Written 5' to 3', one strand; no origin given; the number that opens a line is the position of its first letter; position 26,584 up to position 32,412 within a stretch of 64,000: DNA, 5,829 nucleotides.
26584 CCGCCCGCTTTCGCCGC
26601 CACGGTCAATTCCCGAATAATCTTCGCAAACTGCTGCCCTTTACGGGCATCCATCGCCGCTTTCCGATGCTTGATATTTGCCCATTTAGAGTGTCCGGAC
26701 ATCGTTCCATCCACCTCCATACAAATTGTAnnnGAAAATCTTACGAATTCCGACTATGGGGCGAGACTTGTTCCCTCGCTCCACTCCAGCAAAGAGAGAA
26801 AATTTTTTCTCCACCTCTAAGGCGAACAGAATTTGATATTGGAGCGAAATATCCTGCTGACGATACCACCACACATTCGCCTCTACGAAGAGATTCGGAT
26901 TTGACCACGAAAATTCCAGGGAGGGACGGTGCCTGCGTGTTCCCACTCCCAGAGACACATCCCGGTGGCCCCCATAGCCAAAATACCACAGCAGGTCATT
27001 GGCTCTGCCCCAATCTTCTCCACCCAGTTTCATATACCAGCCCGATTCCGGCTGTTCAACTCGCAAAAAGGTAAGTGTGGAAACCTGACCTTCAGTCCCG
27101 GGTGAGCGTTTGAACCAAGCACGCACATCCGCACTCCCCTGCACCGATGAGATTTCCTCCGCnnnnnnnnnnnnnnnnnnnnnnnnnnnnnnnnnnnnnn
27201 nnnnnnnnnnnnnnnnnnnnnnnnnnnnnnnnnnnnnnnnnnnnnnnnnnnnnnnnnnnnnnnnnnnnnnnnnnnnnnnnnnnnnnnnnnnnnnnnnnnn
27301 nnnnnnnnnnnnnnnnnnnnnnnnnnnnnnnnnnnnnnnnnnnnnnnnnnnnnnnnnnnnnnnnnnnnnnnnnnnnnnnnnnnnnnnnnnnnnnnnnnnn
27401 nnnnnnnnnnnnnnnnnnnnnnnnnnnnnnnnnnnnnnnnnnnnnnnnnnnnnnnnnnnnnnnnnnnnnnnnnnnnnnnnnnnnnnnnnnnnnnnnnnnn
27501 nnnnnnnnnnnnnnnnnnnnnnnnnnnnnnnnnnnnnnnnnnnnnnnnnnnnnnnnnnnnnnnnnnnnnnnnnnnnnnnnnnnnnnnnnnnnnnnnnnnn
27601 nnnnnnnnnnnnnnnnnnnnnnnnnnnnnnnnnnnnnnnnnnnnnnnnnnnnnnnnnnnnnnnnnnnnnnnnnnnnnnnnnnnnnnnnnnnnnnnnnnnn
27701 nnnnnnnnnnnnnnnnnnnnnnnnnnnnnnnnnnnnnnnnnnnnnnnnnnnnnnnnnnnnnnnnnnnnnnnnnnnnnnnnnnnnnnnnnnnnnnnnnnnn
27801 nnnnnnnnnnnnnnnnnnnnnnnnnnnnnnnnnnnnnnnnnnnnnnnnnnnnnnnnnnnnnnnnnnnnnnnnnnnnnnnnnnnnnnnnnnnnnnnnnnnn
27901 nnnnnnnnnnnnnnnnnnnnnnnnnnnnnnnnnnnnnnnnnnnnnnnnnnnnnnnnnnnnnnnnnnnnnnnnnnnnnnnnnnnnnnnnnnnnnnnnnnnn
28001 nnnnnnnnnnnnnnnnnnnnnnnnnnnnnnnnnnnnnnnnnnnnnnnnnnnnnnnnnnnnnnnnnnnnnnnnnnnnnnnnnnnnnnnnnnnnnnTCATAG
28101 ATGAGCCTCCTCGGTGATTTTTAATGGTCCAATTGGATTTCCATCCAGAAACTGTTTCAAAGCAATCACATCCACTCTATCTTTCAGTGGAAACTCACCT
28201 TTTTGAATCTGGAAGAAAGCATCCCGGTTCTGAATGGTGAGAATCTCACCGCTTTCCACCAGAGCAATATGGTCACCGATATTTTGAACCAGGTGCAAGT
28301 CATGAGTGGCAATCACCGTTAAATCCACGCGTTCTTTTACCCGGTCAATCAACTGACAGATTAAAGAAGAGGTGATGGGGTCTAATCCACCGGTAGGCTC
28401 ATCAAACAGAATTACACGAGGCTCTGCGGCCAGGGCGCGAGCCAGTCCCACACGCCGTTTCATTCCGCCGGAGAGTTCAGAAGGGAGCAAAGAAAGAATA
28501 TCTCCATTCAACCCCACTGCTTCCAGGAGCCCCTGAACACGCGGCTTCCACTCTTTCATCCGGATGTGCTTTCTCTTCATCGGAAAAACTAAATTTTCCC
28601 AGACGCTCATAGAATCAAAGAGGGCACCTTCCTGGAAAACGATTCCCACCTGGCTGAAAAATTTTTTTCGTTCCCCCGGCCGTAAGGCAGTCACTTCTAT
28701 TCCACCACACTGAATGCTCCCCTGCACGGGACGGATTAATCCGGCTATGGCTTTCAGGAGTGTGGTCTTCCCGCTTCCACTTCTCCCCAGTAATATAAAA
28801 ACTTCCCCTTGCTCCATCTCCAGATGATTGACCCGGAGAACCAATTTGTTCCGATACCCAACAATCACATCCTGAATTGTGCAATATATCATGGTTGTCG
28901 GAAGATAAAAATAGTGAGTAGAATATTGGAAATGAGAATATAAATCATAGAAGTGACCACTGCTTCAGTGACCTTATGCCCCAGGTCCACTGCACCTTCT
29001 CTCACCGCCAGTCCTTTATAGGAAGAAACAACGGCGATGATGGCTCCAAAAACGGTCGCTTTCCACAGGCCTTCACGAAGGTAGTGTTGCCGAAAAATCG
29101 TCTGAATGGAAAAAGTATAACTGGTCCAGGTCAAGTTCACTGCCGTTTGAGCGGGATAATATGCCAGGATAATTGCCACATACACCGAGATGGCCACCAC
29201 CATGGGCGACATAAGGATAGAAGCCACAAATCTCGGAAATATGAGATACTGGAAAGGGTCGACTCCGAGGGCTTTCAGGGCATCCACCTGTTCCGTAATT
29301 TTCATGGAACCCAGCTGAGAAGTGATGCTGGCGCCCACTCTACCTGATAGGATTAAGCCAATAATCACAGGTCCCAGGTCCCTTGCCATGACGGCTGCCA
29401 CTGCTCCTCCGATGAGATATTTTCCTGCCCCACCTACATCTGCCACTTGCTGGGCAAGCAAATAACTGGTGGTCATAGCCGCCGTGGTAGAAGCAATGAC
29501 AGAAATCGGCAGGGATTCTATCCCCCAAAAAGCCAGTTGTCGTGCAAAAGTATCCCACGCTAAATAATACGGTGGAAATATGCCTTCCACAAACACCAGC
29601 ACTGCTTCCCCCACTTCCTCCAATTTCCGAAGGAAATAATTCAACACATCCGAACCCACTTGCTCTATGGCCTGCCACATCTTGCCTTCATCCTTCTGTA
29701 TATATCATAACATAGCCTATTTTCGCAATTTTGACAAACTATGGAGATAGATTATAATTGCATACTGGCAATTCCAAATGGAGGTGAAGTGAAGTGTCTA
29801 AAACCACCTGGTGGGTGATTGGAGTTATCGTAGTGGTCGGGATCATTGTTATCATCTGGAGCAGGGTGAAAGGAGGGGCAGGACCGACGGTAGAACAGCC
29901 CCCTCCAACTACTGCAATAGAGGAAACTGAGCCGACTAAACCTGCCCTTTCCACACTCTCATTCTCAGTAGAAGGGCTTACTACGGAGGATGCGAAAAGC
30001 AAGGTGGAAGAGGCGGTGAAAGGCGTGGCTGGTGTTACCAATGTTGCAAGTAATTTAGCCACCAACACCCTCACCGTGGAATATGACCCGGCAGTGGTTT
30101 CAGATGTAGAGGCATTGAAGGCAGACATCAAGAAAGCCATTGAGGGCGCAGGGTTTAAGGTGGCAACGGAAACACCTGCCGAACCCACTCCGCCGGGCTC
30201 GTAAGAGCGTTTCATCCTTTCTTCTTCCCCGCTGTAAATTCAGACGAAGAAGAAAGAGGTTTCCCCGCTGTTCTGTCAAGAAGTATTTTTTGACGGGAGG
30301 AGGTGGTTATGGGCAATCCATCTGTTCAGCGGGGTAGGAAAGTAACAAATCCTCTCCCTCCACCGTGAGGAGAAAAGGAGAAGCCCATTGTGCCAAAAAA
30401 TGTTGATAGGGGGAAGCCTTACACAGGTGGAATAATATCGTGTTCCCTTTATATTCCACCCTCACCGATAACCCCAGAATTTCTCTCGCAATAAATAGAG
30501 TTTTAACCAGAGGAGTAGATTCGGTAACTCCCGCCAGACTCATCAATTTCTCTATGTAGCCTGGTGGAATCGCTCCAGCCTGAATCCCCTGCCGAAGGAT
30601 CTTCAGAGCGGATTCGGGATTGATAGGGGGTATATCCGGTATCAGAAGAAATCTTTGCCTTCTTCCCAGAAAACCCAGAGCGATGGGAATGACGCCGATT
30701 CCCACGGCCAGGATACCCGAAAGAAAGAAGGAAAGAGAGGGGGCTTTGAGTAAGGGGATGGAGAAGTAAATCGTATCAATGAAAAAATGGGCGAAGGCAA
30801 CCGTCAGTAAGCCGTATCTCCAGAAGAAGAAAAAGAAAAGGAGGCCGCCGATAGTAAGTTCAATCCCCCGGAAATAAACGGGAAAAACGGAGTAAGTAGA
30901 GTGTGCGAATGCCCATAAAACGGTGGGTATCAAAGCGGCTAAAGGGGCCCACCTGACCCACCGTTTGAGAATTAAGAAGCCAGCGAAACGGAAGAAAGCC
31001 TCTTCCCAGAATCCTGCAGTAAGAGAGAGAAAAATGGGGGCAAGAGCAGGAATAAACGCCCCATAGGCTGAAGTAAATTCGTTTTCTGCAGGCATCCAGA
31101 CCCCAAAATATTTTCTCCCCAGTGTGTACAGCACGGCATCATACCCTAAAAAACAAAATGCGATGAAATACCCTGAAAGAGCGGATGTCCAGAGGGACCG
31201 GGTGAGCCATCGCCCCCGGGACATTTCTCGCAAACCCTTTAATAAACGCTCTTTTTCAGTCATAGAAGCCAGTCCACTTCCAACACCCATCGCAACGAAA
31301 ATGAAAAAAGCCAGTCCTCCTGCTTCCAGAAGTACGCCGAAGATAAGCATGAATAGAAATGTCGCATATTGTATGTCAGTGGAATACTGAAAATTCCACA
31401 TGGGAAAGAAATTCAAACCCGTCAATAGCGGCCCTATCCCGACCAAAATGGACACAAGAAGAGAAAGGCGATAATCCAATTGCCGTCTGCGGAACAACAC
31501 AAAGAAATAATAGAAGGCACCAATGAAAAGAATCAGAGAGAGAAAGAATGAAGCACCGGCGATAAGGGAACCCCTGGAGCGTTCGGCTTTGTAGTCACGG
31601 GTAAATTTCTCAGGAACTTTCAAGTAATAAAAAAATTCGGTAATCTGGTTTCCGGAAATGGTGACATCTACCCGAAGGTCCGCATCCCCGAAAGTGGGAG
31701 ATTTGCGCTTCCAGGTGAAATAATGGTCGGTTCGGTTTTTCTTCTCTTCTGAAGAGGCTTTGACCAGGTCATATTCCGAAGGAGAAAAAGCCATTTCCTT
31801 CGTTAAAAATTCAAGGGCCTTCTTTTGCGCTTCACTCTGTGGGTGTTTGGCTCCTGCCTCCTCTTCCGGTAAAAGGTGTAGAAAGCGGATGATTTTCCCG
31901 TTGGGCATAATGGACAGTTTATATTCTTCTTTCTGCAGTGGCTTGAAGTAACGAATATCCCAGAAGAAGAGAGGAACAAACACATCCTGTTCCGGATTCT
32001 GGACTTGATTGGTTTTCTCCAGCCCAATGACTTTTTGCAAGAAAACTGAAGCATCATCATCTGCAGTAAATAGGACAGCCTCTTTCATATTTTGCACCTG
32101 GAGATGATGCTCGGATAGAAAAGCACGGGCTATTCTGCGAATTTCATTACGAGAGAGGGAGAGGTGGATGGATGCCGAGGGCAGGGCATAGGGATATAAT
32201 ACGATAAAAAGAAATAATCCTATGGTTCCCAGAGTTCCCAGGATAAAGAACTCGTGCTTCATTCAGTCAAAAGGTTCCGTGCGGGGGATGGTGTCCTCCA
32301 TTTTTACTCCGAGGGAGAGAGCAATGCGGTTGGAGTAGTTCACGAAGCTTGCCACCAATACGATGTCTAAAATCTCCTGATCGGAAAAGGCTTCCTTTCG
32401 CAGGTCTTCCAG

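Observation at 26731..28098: MCE (MlaD-like) protein with 270-aa extension ending in an OMP-like, Phe-terminal beta segment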

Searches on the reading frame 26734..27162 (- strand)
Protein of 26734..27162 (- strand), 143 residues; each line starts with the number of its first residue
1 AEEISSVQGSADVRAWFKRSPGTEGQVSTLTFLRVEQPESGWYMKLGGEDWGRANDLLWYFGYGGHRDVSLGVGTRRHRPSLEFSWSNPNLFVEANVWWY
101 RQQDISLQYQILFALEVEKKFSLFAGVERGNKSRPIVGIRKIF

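Call 10: search_protein_families(library=pfam, proteins=[window:26734-27126:-], max_evalue=10)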
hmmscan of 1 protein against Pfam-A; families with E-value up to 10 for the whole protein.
window:26734-27126:- (131 aa): 0 families

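Call 41: search_solved_structures(query=A3, max_evalue=1)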
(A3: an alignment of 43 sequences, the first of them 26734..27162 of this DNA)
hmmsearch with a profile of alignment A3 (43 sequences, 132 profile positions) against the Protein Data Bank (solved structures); distinct sequences matched with E-value up to 1: 11.
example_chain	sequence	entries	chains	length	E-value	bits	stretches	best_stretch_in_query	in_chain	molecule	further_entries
5nec_A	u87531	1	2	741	0.058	16.6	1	88-122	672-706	TonB-dependent siderophore receptor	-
4y25_A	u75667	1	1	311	0.21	14.8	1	52-121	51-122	Poly-beta-1,6-N-acetyl-D-glucosamine export protein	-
4fqe_A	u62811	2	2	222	0.28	14.4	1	12-132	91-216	Oligogalacturonate-specific porin kdgM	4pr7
5out_A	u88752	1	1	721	0.35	14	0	99-127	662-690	Ferric enterobactin receptor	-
5mzs_A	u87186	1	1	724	0.36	14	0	99-127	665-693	Ferric enterobactin receptor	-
6q5e_A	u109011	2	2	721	0.36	14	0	99-127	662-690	Ferric enterobactin receptor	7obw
6r1f_A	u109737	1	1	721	0.36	14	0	99-127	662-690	Ferric enterobactin receptor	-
6i2j_A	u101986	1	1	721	0.36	14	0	99-127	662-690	Ferric enterobactin receptor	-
5m9b_A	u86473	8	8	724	0.36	14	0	99-127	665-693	Ferric enterobactin receptor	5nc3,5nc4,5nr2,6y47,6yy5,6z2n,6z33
2r88_A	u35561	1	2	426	0.64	13.2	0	58-120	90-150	Long-chain fatty acid transport protein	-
2r8a_A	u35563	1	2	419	0.83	12.8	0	90-119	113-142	Long-chain fatty acid transport protein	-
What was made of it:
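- Closest known: 10-stranded outer-membrane barrels OpcA. Different: Identity is 7-9%, and no sequence-family relationship was detected (calls 10, 41).
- All 11 sub-threshold PDB sequence hits of the barrel profile are outer-membrane barrels (call 41).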

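Call 42: predict_structure(alignment_id=A3)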
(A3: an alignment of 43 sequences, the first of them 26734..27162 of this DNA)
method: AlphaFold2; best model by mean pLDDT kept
length: 143 residues; sequences in the alignment: 43
mean_pLDDT: 94.1   pTM: 0.84
mean pLDDT of the five models: 94.1, 93.5, 93.1, 93.0, 91.9
residues with pLDDT >= 90: 118; 70-90: 23; 50-70: 2; < 50: 0
segments of 3 or more residues with pLDDT < 50: none
pLDDT, mean of each block of 10 residues (from residue 1): 84 95 92 96 97 91 92 97 97 97 88 97 97 96 97
secondary structure, 60 per line:
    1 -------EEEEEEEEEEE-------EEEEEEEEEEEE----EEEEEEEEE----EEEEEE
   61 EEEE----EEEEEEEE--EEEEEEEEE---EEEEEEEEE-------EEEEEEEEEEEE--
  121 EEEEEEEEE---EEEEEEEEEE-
elements in order: E8-18 E26-37 E42-50 E55-64 E69-76 E79-87 E91-99 E107-118 E121-129 E133-142
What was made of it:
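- Barrel-only AF2 model: pLDDT 94.1, pTM 0.84, ten strands (call 42).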

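Call 47: fold_search(model_id=the predicted structure, library=pdb)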
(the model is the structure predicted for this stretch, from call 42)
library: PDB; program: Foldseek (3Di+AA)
matches with E <= 10: 1217; with E <= 0.001: 1
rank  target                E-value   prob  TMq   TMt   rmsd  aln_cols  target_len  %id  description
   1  6x9z                  8.2e-04  1.00  0.44  0.50   6.0       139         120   12  De novo design of transmembrane beta-barrels (released 2021-02-17)
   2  4pr7_A                1.4e-03  1.00  0.56  0.48  10.2       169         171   12  KdgM porin in complex with disordered oligogalacturonate (released 2014-06-11)
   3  4fqe                  2.0e-03  1.00  0.57  0.49  10.1       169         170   12  KdgM porin (released 2013-06-26)
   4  8uzl_C                2.1e-03  1.00  0.60  0.61   4.1       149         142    9  Designed Transmembrane beta-barrel- TMB10_163 (released 2024-07-17)
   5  2y0h                  2.1e-03  1.00  0.42  0.20  10.5       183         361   13  Crystal Structure of Pseudomonas Aeruginosa OpdL (released 2011-12-21)
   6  7prn                  2.4e-03  1.00  0.36  0.21  12.1       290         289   11  E1M, D97A, E99A MUTANT OF RH. BLASTICA PORIN (released 1998-08-12)
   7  6prn                  2.7e-03  1.00  0.37  0.21  11.8       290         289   10  E1M, K50A, R52A MUTANT OF RH. BLASTICA PORIN (released 1998-08-12)
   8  9fdg_MODEL_1_A        3.3e-03  1.00  0.54  0.45   7.5       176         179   12  Solution structure of a de novo designed 12-stranded transmembrane beta-barrel in LDAO micelles. (released 2024-10-16)
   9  1prn                  3.6e-03  1.00  0.36  0.21  11.9       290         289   10  REFINED STRUCTURE OF PORIN FROM RHODOPSEUDOMONAS BLASTICA AND COMPARISON WITH THE PORIN FROM RHODOBACTER CAPSULATUS (released 1994-10-15)
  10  5prn                  4.0e-03  1.00  0.36  0.21  11.8       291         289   10  E1M, Y96W, S119W MUTANT OF RH. BLASTICA PORIN (released 1998-08-12)
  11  8uzl_A                4.2e-03  1.00  0.60  0.60   4.2       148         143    9  Designed Transmembrane beta-barrel- TMB10_163 (released 2024-07-17)
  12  1qd5                  4.2e-03  1.00  0.51  0.32   6.3       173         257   12  OUTER MEMBRANE PHOSPHOLIPASE A FROM ESCHERICHIA COLI (released 1999-10-25)
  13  4rlc                  4.2e-03  1.00  0.45  0.47  11.9       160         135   11  Crystal structure of the N-terminal beta-barrel domain of Pseudomonas aeruginosa OprF (released 2015-04-22)
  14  3prn                  4.4e-03  0.99  0.36  0.21  12.0       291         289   10  E1M, A104W MUTANT OF RH. BLASTICA PORIN (released 1998-08-12)
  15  3qrc_B                4.4e-03  0.95  0.30  0.29  12.9       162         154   11  The crystal structure of Ail, the attachment invasion locus protein of Yersinia pestis, in complex with the heparin an (released 2011-11-23)
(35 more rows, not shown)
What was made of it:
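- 26734..27141 (-): C-terminal 10-stranded beta-barrel domain, residues 320-455. Foldseek top hits are mostly TM barrels (call 47).
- Foldseek agrees (call 47).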

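Call 61: search_protein_families(library=ncbifam, proteins=[window:26734-27162:-], max_evalue=0.01)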
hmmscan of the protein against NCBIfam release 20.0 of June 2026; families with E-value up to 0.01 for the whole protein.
window:26734-27162:- (143 aa): 0 families

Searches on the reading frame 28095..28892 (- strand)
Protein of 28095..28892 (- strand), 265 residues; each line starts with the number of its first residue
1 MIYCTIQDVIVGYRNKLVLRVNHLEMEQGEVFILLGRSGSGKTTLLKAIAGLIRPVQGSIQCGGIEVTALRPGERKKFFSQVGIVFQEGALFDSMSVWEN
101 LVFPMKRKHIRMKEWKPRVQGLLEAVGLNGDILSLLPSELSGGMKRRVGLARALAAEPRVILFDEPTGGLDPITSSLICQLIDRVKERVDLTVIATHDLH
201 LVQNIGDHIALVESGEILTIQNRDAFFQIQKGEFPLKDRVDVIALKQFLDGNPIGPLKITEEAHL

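Call 3: search_protein_families(library=pfam, proteins=[window:28095-28892:-], max_evalue=0.1)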
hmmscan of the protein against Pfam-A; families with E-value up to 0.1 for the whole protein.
window:28095-28892:- (265 aa): 25 families
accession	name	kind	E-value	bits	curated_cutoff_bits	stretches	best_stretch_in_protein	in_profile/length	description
PF00005.33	ABC_tran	-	4.7e-33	115.1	25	1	23-167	5-136/137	ABC transporter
PF13304.12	AAA_21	-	1e-12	49.2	27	2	129-202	227-303/304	AAA domain, putative AbiEii toxin, Type IV TA system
PF13555.12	AAA_29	-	3.9e-05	23.8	27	1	24-56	17-49/61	P-loop containing region of AAA domain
PF25199.1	nSTAND_NTPase5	-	0.00028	21.2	34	1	20-50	31-62/145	Novel STAND NTPase 5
PF02463.25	SMC_N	-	0.00042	20.2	40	0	131-198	135-199/220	RecF/RecN/SMC N terminal domain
PF03266.21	NTPase_1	-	0.0012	19.1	23.9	1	33-93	3-61/168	NTPase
PF13191.12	AAA_16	-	0.0029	18.6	32.6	1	26-55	21-51/167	AAA ATPase domain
PF05729.18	NACHT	-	0.0051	17.1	26.7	1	31-52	2-23/167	NACHT domain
PF09818.15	ABC_ATPase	-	0.0051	16.3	23.2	0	23-50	74-100/283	P-loop domain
PF20703.3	nSTAND1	-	0.0052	16.9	27.1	1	26-75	30-79/379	Novel STAND NTPase 1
PF13604.12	AAA_30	-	0.0054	16.9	27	1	23-55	12-44/191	AAA domain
PF13476.12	AAA_23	-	0.0057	17.7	27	1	30-50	20-40/201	AAA domain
PF13401.12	AAA_22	-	0.0069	17.1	27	1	30-88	6-60/130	AAA domain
PF05970.20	PIF1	-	0.019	15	25.9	1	22-57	15-50/223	PIF1-like helicase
PF03193.22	RsgA_GTPase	-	0.02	15.2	30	1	28-51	105-128/174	RsgA GTPase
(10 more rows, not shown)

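Call 4: search_protein_families(library=ncbifam, proteins=[window:28095-28892:-], max_evalue=0.1)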
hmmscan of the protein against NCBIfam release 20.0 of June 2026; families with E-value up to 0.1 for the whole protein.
window:28095-28892:- (265 aa): 208 families (the best 25 are shown)
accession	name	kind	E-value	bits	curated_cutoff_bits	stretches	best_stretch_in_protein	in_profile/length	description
TIGR04521.1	ECF_ATPase_2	equivalog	1.3e-45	155.6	330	1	21-229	23-235/279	energy-coupling factor transporter ATPase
TIGR02673.1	FtsE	equivalog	2.4e-44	151.6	264.85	1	6-215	4-213/214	cell division ATP-binding protein FtsE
TIGR01186.1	proV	subfamily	3e-44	151.6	326.6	1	22-226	12-217/363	betaine/proline/choline family ABC transporter ATP-binding protein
TIGR00968.1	3a0106s01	subfamily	2.5e-43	148.3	342.75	1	6-228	3-220/237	sulfate ABC transporter ATP-binding protein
TIGR03265.1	PhnT2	equivalog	3.4e-43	148.2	457.7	1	4-221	5-217/353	putative 2-aminoethylphosphonate ABC transporter ATP-binding protein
NF040840.2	tungstate_WtpC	equivalog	8.5e-43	146.9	440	1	17-231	14-223/347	tungstate ABC transporter ATP-binding protein WtpC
NF008809.0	PRK11831.1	equivalog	1.4e-42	145.9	441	1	6-257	11-252/270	phospholipid ABC transporter ATP-binding protein MlaF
TIGR02769.1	nickel_nikE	equivalog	9.1e-42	143.4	332.55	1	15-221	23-233/265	nickel import ATP-binding protein NikE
TIGR03608.1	L_ocin_972_ABC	subfamily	4.8e-41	140.5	254.85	1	6-209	1-204/206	putative bacteriocin export ABC transporter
TIGR01187.1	potA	subfamily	6.2e-41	140.5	355.6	1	34-228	1-190/325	polyamine ABC transporter ATP-binding protein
TIGR03258.1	PhnT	equivalog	7.5e-41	140.3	499.15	1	6-230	11-231/359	2-aminoethylphosphonate ABC transport system ATP-binding subunit PhnT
NF040933.2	ABC_arch_GlcV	equivalog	8.8e-41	139.9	450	1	20-226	23-229/357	glucose ABC transporter ATP-binding protein GlcV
NF007739.0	PRK10419.1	subfamily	7e-40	137.3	354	1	14-220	23-233/268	nickel ABC transporter ATP-binding protein NikE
TIGR02314.1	ABC_MetN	equivalog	7e-40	137.1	499.7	1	22-222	24-224/343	methionine ABC transporter ATP-binding protein MetN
TIGR00972.1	3a0107s01c2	equivalog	2e-39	135.4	343.2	1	5-229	3-233/248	phosphate ABC transporter ATP-binding protein PstB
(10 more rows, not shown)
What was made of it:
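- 28095..28892 (-): mlaF-like ABC ATPase (265 aa). The NCBIfam MlaF model PRK11831 scores 1.4e-42, below its equivalog cut-off (calls 3, 4).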

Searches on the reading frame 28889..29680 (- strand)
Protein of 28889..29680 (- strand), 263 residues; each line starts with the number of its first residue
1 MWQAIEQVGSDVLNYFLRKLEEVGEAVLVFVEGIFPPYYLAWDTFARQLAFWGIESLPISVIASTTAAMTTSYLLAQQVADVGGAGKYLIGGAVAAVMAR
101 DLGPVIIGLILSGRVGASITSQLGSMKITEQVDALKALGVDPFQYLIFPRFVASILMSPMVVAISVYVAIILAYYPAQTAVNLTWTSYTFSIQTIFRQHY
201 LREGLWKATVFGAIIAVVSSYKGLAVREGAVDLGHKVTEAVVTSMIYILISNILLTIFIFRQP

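Call 3: search_protein_families(library=pfam, proteins=[window:28889-29680:-], max_evalue=0.1)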
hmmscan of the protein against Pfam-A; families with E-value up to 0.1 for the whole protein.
window:28889-29680:- (263 aa): 1 family
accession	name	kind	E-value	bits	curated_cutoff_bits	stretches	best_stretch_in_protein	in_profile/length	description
PF02405.21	MlaE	-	1.3e-55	188.7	22.5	1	45-257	1-211/212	Permease MlaE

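Call 4: search_protein_families(library=ncbifam, proteins=[window:28889-29680:-], max_evalue=0.1)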
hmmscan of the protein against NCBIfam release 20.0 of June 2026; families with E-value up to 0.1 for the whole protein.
window:28889-29680:- (263 aa): 2 families
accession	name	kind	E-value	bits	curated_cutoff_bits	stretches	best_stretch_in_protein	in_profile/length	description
TIGR00056.1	TIGR00056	subfamily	1.9e-49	168.7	212.2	1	43-261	42-258/260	MlaE family lipid ABC transporter permease subunit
NF033619.1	perm_MlaE_1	exception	1.3e-33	116.7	315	1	16-260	7-252/253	lipid asymmetry maintenance ABC transporter permease subunit MlaE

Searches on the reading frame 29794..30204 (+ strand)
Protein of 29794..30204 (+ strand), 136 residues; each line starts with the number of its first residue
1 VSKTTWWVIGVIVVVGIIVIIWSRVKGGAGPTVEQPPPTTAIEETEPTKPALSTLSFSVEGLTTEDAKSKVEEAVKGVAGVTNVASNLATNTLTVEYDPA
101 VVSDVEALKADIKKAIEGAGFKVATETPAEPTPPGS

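Call 3: search_protein_families(library=pfam, proteins=[window:29794-30204:+], max_evalue=0.1)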
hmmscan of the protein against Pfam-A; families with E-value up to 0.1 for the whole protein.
window:29794-30204:+ (136 aa): 7 families
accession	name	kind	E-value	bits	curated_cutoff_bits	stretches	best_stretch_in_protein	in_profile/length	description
PF00403.32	HMA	-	5.7e-12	46.3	24.8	1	57-122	2-62/62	Heavy-metal-associated domain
PF04972.22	BON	-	0.0094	16.7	27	1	63-89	40-66/69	BON domain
PF19991.5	HMA_2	-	0.0095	16.3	30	1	64-110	28-73/154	Heavy metal associated domain 2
PF19803.4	DUF6286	-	0.013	16.4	35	1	60-118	33-90/108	Family of unknown function (DUF6286)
PF07790.16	Pilin_N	-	0.023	16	25.2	1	8-44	6-44/78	Archaeal Type IV pilin, N-terminal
PF24534.1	HMA_PCA1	-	0.063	13.4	24.5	0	63-102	12-48/68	PCA1 HMA heavy metal-associated domain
PF12195.14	End_beta_barrel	-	0.09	13.2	35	0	54-104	20-70/83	Beta barrel domain of bacteriophage endosialidase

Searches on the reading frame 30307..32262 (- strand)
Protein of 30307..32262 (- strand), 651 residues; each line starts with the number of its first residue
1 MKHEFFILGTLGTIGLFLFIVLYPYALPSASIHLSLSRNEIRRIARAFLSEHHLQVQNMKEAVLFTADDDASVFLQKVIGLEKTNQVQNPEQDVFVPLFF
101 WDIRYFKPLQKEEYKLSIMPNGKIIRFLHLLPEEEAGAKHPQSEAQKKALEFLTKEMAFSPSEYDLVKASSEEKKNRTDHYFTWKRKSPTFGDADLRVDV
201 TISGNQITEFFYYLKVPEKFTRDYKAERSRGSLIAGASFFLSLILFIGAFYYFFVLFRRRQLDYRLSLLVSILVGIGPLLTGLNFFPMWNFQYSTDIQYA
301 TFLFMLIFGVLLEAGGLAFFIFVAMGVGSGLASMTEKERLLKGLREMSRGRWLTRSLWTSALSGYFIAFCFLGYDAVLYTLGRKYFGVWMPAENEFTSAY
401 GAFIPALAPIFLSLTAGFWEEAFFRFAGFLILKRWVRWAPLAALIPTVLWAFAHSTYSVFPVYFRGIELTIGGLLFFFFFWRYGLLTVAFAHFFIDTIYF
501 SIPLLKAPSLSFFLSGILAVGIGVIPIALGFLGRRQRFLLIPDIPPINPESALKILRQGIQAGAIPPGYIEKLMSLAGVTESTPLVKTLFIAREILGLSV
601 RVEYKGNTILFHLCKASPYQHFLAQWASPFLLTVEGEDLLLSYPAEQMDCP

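Call 3: search_protein_families(library=pfam, proteins=[window:30307-32262:-], max_evalue=0.1)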
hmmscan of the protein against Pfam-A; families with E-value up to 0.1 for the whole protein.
window:30307-32262:- (651 aa): 1 family
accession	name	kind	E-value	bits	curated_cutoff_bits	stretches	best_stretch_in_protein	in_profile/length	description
PF16244.11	DUF4901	-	4.7e-06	27.2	27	1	111-202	44-137/148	YcdB, YcdC repeated domain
